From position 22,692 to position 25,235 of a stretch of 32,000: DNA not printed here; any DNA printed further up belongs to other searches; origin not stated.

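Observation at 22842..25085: Tat-exported lipoprotein version of a three-cofactor enoate/dienoyl-CoA-reductase-like enzyme with non-canonical catalytic residues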

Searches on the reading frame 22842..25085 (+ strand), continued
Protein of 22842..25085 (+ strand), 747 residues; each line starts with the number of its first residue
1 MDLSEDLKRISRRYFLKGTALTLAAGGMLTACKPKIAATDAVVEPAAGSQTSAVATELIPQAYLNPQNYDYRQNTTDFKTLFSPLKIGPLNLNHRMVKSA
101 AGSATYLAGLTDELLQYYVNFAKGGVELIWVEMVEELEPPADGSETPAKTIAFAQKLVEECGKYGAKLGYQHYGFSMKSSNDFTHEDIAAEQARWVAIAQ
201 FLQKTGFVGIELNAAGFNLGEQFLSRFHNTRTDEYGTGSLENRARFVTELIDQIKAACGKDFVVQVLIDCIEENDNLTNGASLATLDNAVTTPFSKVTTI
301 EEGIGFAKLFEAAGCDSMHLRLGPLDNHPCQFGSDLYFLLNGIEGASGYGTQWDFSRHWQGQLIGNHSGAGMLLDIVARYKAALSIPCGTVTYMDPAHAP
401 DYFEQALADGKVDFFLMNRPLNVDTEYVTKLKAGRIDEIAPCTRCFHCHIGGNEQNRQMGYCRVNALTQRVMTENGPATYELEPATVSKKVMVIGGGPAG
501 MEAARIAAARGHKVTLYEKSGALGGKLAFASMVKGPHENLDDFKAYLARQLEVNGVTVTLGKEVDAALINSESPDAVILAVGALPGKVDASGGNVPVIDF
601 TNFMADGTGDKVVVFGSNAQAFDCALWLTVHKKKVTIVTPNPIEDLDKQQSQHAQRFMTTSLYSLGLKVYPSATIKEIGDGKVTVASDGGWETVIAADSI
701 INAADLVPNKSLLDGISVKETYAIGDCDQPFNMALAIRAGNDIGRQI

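Call 46: predict_structure(alignment_id=A1)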
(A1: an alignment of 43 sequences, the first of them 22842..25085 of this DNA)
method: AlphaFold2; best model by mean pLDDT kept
length: 747 residues; sequences in the alignment: 43
mean_pLDDT: 67.5   pTM: 0.61
mean pLDDT of the five models: 67.5, 63.6, 63.5, 63.3, 59.4
residues with pLDDT >= 90: 149; 70-90: 256; 50-70: 132; < 50: 210
segments of 3 or more residues with pLDDT < 50: 1-55, 64-96, 100-105, 274-294, 324-369, 392-398, 419-424, 446-456, 460-469, 645-657
pLDDT, mean of each block of 10 residues (from residue 1): 30 27 22 26 29 47 40 41 37 44 55 76 71 83 90 94 87 72 88 92 93 71 79 87 93 95 85 44 37 55 90 88 43 31 34 29 36 70 81 50 63 58 54 67 49 47 45 58 85 92 92 94 81 61 84 94 91 93 74 83 83 83 79 86 51 45 69 87 87 92 77 85 76 72 84
secondary structure, 60 per line:
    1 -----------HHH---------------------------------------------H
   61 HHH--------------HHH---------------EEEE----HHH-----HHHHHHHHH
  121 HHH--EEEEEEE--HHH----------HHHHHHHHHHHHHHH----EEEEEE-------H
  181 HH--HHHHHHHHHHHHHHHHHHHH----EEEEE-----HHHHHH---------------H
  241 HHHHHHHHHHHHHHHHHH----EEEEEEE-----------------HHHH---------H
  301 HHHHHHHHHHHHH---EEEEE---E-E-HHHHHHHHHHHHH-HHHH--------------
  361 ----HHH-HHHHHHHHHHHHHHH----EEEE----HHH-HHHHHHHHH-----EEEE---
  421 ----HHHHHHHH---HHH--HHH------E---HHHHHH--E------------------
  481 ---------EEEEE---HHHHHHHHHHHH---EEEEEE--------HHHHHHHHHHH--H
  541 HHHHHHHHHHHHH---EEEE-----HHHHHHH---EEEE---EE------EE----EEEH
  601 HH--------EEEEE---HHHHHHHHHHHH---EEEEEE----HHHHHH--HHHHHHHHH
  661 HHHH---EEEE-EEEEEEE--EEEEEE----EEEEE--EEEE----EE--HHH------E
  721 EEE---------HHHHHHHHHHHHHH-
elements in order (helices of 4 or more, strands of 3 or more residues): H60-63 E96-99 H112-123 E126-132 H148-162 E167-172 H185-204 E209-213 H219-224 H240-258 E263-269 H287-290 H300-313 E317-321 H329-341 H343-346 H369-383 E388-391 H400-408 E414-417 H425-432 H454-459 E490-494 H498-509 E513-518 H527-537 H540-553 E557-560 H566-572 E576-579 E597-599 E611-615 H619-630 E634-639 H644-649 H652-664 E668-671 E673-679 E682-687 E692-696 E699-702 E720-723 H733-746

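Call 49: search_protein_families(library=pfam, proteins=[L042:10551-12314:+, L041:6183-7733:-, L025:6060-7709:-, L015:10696-12435:+, L031:12285-14381:+, L042:4602-6617:+, L011:15916-17697:-, L029:11003-11788:-, L029:10370-10990:-], max_evalue=0.001)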
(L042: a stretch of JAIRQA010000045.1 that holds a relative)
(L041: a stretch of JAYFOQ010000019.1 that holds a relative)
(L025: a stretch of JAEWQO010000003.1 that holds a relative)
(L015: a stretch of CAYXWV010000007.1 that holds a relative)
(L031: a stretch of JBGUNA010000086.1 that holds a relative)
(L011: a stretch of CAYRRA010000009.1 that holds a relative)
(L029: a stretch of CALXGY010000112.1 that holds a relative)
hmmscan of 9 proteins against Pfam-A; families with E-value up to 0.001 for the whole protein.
L042:10551-12314:+ (587 aa): 1 family
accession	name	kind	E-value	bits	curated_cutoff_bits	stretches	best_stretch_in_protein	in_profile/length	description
PF00196.25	GerE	-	1.7e-16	60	23.5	1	531-585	2-56/57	Bacterial regulatory proteins, luxR family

L041:6183-7733:- (516 aa): 1 family
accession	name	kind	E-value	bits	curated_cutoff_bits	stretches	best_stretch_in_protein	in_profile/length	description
PF00196.25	GerE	-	7.7e-18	64.3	23.5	1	453-506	2-55/57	Bacterial regulatory proteins, luxR family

L025:6060-7709:- (549 aa): 1 family
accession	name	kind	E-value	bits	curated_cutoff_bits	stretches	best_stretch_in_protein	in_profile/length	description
PF00196.25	GerE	-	3.8e-11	42.9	23.5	1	488-539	3-54/57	Bacterial regulatory proteins, luxR family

L015:10696-12435:+ (579 aa): 8 families
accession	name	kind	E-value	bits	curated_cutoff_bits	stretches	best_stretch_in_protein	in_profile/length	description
PF00890.30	FAD_binding_2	-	2.5e-28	99.9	20.4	1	72-545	1-407/414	FAD binding domain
PF01266.30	DAO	-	2.7e-08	34.2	27.9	1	72-267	1-207/353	FAD dependent oxidoreductase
PF01494.25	FAD_binding_3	-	2e-05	24.5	22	0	71-106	2-37/349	FAD binding domain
PF10518.14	TAT_signal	-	2.1e-05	24.6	22.7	1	6-24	1-19/21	TAT (twin-arginine translocation) pathway signal sequence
PF07992.20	Pyr_redox_2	-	5e-05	23.3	26.1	0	72-115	2-188/291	Pyridine nucleotide-disulphide oxidoreductase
PF12831.13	FAD_oxidored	-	0.00014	21.7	27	0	72-103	1-32/416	FAD dependent oxidoreductase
PF03486.20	HI0933_like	-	0.00017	21.6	50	1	72-105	2-35/244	HI0933-like protein Rossmann domain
PF01946.23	Thi4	-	0.00038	20.2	26.2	0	65-102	12-50/235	Thi4 family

L031:12285-14381:+ (698 aa): 7 families
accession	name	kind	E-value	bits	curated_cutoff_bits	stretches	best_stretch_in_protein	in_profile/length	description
PF00890.30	FAD_binding_2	-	1e-32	114.3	20.4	2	343-668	154-404/414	FAD binding domain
PF04205.19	FMN_bind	-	1.8e-13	51.4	22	1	63-134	1-76/77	FMN-binding domain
PF01266.30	DAO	-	1e-05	25.7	27.9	1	178-225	1-50/353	FAD dependent oxidoreductase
PF01262.27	AlaDh_PNT_C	-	1.5e-05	24.9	23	1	176-208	28-60/214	Alanine dehydrogenase/PNT, C-terminal domain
PF07992.20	Pyr_redox_2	-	0.00018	21.5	26.1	1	178-212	2-34/291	Pyridine nucleotide-disulphide oxidoreductase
PF10518.14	TAT_signal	-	0.00028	21.1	22.7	1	16-34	2-20/21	TAT (twin-arginine translocation) pathway signal sequence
PF12831.13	FAD_oxidored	-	0.00038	20.3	27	1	178-207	1-30/416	FAD dependent oxidoreductase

L042:4602-6617:+ (671 aa): 7 families
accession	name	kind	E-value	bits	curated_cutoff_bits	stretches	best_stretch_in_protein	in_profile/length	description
PF00890.30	FAD_binding_2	-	6e-42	144.7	20.4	1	119-605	2-401/414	FAD binding domain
PF01266.30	DAO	-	1.9e-12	47.8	27.9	1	119-157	2-42/353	FAD dependent oxidoreductase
PF13450.12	NAD_binding_8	-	3.2e-06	27.8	21.9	1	121-154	1-34/68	NAD(P)-binding Rossmann-like domain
PF07992.20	Pyr_redox_2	-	2.7e-05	24.2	26.1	1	118-319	2-108/291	Pyridine nucleotide-disulphide oxidoreductase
PF12831.13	FAD_oxidored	-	7.3e-05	22.7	27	0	118-310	1-137/416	FAD dependent oxidoreductase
PF01946.23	Thi4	-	0.00055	19.7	26.2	0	107-157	8-59/235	Thi4 family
PF01494.25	FAD_binding_3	-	0.00076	19.2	22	0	116-159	1-46/349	FAD binding domain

L011:15916-17697:- (593 aa): 5 families
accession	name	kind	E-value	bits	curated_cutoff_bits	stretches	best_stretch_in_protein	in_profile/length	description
PF00890.30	FAD_binding_2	-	4.9e-32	112.1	20.4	1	90-567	2-408/414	FAD binding domain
PF12831.13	FAD_oxidored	-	1.6e-05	24.9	27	1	89-120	1-32/416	FAD dependent oxidoreductase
PF10518.14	TAT_signal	-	4.3e-05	23.7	22.7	1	8-25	2-19/21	TAT (twin-arginine translocation) pathway signal sequence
PF01266.30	DAO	-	6.9e-05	23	27.9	1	90-120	2-33/353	FAD dependent oxidoreductase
PF03486.20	HI0933_like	-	0.00033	20.6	50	0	89-121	2-34/244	HI0933-like protein Rossmann domain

L029:11003-11788:- (261 aa): 2 families
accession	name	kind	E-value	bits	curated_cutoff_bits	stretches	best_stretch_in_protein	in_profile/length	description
PF00072.30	Response_reg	-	3.8e-19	69.3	30.2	1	34-148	1-110/111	Response regulator receiver domain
PF04397.21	LytTR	-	5.2e-18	65.5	22.6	1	169-256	2-96/98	LytTr DNA-binding domain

L029:10370-10990:- (206 aa): 2 families
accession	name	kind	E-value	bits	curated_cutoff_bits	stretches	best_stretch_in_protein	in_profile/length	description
PF14501.12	HATPase_c_5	-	2.1e-08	34.4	22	1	119-175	1-57/102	GHKL domain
PF14689.11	SPOB_a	-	1.4e-06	28.3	28.1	1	29-82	7-60/62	Sensor_kinase_SpoOB-type, alpha-helical domain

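Call 51: fold_search(model_id=the predicted structure, library=pdb)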
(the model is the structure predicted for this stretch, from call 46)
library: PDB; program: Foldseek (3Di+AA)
matches with E <= 10: 1999; with E <= 0.001: 854
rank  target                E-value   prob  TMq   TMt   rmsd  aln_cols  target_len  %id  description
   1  6qkg_A                1.1e-39  1.00  0.64  0.72   6.0       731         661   25  2-Naphthoyl-CoA Reductase(NCR) (released 2019-05-15)
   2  6qkg_B                1.1e-39  1.00  0.63  0.70   6.2       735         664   24  2-Naphthoyl-CoA Reductase(NCR) (released 2019-05-15)
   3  6qkr_A                5.8e-39  1.00  0.62  0.70   6.4       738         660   24  2-Naphthoyl-CoA Reductase-2-Naphthoyl-CoA complex(NCR-NCoA-soaked complex) (released 2019-05-15)
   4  1ps9                  6.8e-38  1.00  0.62  0.68   6.1       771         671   21  The Crystal Structure and Reaction Mechanism of E. coli 2,4-Dienoyl CoA Reductase (released 2003-09-30)
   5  2tmd_A                6.6e-33  1.00  0.58  0.59   7.8       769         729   19  CORRELATION OF X-RAY DEDUCED AND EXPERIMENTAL AMINO ACID SEQUENCES OF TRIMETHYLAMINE DEHYDROGENASE (released 1994-01-31)
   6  1djq_A                3.8e-32  1.00  0.59  0.60   7.4       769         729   20  STRUCTURAL AND BIOCHEMICAL CHARACTERIZATION OF RECOMBINANT C30A MUTANT OF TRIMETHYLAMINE DEHYDROGENASE FROM METHYLOPHI (released 1999-12-22)
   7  3k30_A                6.5e-32  1.00  0.61  0.65   6.9       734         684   19  Histamine dehydrogenase from Nocardiodes simplex (released 2010-05-26)
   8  6l6j                  1.4e-31  1.00  0.59  0.65   7.5       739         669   21  Structure of 6-hydroxypseudooxynicotine (6-HPON) amine oxidase (HisD) from Pseudomonas geniculata N1 (released 2020-08-12)
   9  6de6_A                2.9e-31  1.00  0.59  0.63   7.1       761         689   19  2.1 A resolution structure of histamine dehydrogenase from Rhizobium sp. 4-9 (released 2019-05-15)
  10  6de6_B                8.0e-30  1.00  0.56  0.63   7.3       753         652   19  2.1 A resolution structure of histamine dehydrogenase from Rhizobium sp. 4-9 (released 2019-05-15)
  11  5jfc_L                2.0e-14  1.00  0.30  0.47   3.8       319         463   20  NADH-dependent Ferredoxin:NADP Oxidoreductase (NfnI) from Pyrococcus furiosus (released 2017-04-12)
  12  6uzi_D                3.4e-14  1.00  0.28  0.43   5.6       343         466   18  Crystal structure of Dihydrolipoyl dehydrogenase from Elizabethkingia anophelis NUHP1 (released 2020-01-15)
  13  9n5u_A                3.4e-14  1.00  0.30  0.24   8.0       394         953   20  Structure of the Thermococcus sibiricus NfnABC complex (released 2025-05-07)
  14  5jca_L                4.7e-14  1.00  0.29  0.45   4.8       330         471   19  NADP(H) bound NADH-dependent Ferredoxin:NADP Oxidoreductase (NfnI) from Pyrococcus furiosus (released 2017-04-12)
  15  1z41_A                5.5e-14  1.00  0.33  0.68   6.1       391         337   21  Crystal structure of oxidized YqjM from Bacillus subtilis (released 2005-05-17)
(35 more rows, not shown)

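Call 60: search_protein_families(library=pfam, alignment_id=A3, max_evalue=0.00001)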
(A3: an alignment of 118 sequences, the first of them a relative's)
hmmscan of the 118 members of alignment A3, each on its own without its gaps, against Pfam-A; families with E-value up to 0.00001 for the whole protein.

A. member 1, L003:7786-9930:+ (715 aa): 2 families
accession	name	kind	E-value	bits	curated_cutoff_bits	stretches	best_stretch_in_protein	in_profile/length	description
PF00890.30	FAD_binding_2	-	2.7e-31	109.6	20.4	1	245-675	1-399/414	FAD binding domain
PF04205.19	FMN_bind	-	8.6e-25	87.6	22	2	146-219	2-77/77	FMN-binding domain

B. families by the number of members that match (of 118 scanned): 139 families (the first 25 are shown)
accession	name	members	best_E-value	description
PF00196.25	GerE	9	1.1e-20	Bacterial regulatory proteins, luxR family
PF00890.30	FAD_binding_2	5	6e-42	FAD binding domain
PF01266.30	DAO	5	1.9e-12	FAD dependent oxidoreductase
PF00072.30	Response_reg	4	9.9e-28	Response regulator receiver domain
PF13450.12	NAD_binding_8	4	6.5e-10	NAD(P)-binding Rossmann-like domain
PF07992.20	Pyr_redox_2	3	2.3e-30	Pyridine nucleotide-disulphide oxidoreductase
PF00070.33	Pyr_redox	3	8e-12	Pyridine nucleotide-disulphide oxidoreductase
PF13738.12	Pyr_redox_3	3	2.9e-09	Pyridine nucleotide-disulphide oxidoreductase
PF00126.33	HTH_1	2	1.1e-22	Bacterial regulatory helix-turn-helix protein, lysR family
PF14501.12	HATPase_c_5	2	2.1e-22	GHKL domain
PF14691.11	Fer4_20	2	3.8e-22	Dihydroprymidine dehydrogenase domain II, 4Fe-4S cluster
PF17874.7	TPR_MalT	2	1.9e-20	MalT-like TPR region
PF01022.26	HTH_5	2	6.3e-20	Bacterial regulatory protein, arsR family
PF13411.12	MerR_1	2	8.4e-20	MerR HTH family regulatory protein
PF04055.27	Radical_SAM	2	3.6e-17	Radical SAM superfamily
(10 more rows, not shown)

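Call 66: list_cluster_members(proteins=[P0061, P0064, P0073, P0002])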
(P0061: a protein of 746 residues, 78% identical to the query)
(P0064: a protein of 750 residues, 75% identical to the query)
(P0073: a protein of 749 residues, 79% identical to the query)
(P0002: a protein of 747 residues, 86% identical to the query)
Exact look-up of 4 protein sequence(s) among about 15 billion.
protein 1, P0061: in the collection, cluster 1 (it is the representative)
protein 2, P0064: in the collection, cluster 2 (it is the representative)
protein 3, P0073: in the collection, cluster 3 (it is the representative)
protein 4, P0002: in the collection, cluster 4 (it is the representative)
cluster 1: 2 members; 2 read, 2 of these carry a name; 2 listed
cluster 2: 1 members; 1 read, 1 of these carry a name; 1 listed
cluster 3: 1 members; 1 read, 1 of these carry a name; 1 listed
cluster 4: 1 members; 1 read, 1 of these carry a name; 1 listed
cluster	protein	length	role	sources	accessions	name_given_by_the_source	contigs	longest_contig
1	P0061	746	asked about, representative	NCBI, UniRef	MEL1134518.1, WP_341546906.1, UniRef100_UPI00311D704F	FAD-dependent oxidoreductase [Desulfitobacterium sp. THU1] | oxidoreductase n=1 Tax=Desulfitobacterium sp. THU1 TaxID=3138072 RepID=UPI00311D704F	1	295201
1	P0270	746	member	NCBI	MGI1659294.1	MAG: FAD-dependent oxidoreductase [Desulfitobacterium sp.]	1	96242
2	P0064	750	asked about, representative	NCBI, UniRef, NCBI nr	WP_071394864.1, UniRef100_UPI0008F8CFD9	oxidoreductase [Bacillus tuaregi] | oxidoreductase n=1 Tax=Bacillus tuaregi TaxID=1816695 RepID=UPI0008F8CFD9 | FAD-dependent oxidoreductase [Bacillus tuaregi]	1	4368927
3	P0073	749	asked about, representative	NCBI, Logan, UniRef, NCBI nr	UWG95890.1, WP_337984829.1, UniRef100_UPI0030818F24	FAD-dependent oxidoreductase [Dehalobacter sp. DCM] | oxidoreductase n=1 Tax=Dehalobacter sp. DCM TaxID=2907827 RepID=UPI0030818F24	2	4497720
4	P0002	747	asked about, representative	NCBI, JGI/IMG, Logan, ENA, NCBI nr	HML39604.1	MAG TPA: FAD-dependent oxidoreductase [Bellilinea sp.] | 2,4-dienoyl-CoA reductase-like NADH-dependent reductase (Old Yellow Enzyme ... | FAD-dependent oxidoreductase [Bellilinea sp.]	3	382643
